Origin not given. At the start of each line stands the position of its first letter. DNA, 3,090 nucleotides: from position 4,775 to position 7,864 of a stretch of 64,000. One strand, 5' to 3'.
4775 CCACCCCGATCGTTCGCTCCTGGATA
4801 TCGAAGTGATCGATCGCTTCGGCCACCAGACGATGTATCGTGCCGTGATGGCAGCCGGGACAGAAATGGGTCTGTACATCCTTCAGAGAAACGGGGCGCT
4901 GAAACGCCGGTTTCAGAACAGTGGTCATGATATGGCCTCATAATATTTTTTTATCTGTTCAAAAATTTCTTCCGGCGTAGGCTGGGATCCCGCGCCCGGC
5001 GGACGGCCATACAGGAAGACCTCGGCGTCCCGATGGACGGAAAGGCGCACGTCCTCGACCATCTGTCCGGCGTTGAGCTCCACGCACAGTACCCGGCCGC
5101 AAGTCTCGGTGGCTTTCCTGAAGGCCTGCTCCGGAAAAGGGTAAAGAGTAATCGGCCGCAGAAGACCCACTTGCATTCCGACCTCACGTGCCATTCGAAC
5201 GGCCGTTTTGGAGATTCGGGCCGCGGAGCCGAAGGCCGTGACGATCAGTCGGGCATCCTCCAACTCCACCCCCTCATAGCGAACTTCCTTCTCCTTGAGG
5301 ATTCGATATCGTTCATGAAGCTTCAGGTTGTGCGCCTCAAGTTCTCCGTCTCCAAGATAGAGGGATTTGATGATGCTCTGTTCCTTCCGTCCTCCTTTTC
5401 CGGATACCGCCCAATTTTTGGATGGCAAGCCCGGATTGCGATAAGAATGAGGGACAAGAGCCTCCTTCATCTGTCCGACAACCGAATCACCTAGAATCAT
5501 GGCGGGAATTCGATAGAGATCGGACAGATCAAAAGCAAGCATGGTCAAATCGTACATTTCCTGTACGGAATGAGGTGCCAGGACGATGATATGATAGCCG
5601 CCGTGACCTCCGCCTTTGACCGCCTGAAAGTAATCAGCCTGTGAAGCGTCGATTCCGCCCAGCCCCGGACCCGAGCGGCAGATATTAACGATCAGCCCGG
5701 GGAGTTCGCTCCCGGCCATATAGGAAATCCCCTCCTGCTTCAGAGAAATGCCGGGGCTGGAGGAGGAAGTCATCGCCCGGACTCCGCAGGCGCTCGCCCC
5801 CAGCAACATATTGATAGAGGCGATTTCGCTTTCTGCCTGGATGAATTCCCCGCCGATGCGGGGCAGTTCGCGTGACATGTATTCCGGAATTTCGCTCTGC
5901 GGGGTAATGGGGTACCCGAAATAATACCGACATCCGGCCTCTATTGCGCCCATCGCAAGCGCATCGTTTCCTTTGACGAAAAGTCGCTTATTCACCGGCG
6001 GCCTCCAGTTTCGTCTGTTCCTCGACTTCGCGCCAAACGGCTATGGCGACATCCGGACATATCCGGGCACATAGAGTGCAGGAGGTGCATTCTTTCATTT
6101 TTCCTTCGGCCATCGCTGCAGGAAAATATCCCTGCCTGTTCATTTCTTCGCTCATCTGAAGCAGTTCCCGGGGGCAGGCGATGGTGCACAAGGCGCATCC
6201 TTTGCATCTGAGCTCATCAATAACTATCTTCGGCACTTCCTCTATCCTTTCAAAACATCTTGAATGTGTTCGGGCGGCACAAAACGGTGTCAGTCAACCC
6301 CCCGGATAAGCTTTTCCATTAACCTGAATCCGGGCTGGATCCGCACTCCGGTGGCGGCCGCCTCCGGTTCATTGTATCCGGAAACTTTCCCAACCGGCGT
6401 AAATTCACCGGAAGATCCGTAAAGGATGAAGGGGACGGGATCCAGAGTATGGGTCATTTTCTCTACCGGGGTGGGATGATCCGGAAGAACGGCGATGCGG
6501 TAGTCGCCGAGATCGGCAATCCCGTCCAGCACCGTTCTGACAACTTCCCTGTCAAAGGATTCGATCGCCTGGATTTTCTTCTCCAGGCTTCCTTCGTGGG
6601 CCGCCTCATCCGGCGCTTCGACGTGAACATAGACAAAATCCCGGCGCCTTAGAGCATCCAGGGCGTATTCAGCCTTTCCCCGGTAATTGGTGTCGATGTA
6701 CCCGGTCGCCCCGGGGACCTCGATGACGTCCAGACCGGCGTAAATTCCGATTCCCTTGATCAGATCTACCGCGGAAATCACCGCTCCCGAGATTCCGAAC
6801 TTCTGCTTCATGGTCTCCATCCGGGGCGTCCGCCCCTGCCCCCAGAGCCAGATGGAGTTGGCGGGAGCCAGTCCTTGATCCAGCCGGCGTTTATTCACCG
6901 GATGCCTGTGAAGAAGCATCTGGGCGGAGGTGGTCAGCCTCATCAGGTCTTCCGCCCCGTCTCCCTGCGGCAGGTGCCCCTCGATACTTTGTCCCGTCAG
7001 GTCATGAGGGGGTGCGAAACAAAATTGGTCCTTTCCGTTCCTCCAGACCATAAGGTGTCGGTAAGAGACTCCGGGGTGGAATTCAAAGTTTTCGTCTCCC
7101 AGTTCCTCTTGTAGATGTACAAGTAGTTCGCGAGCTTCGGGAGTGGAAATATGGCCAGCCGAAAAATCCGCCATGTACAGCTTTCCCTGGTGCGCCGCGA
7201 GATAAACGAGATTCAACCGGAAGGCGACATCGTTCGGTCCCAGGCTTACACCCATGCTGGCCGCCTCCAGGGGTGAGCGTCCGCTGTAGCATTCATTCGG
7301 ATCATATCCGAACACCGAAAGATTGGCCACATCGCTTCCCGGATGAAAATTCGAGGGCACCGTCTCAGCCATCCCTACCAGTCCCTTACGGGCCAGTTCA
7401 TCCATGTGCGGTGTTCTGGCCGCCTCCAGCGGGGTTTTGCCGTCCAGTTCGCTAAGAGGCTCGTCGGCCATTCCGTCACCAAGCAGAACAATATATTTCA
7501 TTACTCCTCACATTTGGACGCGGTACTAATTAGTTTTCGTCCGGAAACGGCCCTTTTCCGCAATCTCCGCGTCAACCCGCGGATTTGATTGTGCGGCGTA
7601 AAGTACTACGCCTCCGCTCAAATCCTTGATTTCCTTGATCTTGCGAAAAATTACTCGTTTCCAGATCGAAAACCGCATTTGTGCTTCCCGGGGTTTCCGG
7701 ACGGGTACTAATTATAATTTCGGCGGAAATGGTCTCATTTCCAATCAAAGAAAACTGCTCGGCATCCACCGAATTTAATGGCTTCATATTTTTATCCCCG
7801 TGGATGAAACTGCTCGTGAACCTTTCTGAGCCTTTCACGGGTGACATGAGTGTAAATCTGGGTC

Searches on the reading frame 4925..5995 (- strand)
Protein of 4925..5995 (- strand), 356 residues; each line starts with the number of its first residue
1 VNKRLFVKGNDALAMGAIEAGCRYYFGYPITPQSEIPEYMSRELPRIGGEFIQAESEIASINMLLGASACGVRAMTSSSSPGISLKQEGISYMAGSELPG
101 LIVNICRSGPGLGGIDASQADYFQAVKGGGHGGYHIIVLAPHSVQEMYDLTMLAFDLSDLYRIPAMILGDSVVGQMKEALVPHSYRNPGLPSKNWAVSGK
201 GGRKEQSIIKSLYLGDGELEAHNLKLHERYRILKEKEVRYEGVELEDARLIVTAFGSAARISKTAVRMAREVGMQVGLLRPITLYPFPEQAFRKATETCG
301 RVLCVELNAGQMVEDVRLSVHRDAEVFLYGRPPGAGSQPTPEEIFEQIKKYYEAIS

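Call 12: search_protein_families(library=pfam, proteins=[window:4925-5995:-])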
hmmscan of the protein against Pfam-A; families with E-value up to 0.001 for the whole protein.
window:4925-5995:- (356 aa): 2 families
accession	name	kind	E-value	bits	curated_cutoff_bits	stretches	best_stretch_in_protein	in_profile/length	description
PF01855.24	POR_N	-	6.1e-46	157.5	27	1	16-180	2-165/231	Pyruvate flavodoxin/ferredoxin oxidoreductase, thiamine diP-bdg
PF17147.9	PFOR_II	-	1.7e-19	70.5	27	1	248-344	1-102/102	Pyruvate:ferredoxin oxidoreductase core domain II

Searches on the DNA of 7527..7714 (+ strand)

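Call 30: search_dna_similar(query=window:7527-7714:+, collection=plasmids, mode=distant, max_rows=15)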
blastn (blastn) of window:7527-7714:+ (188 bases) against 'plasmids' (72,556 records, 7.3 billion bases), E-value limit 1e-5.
No match.
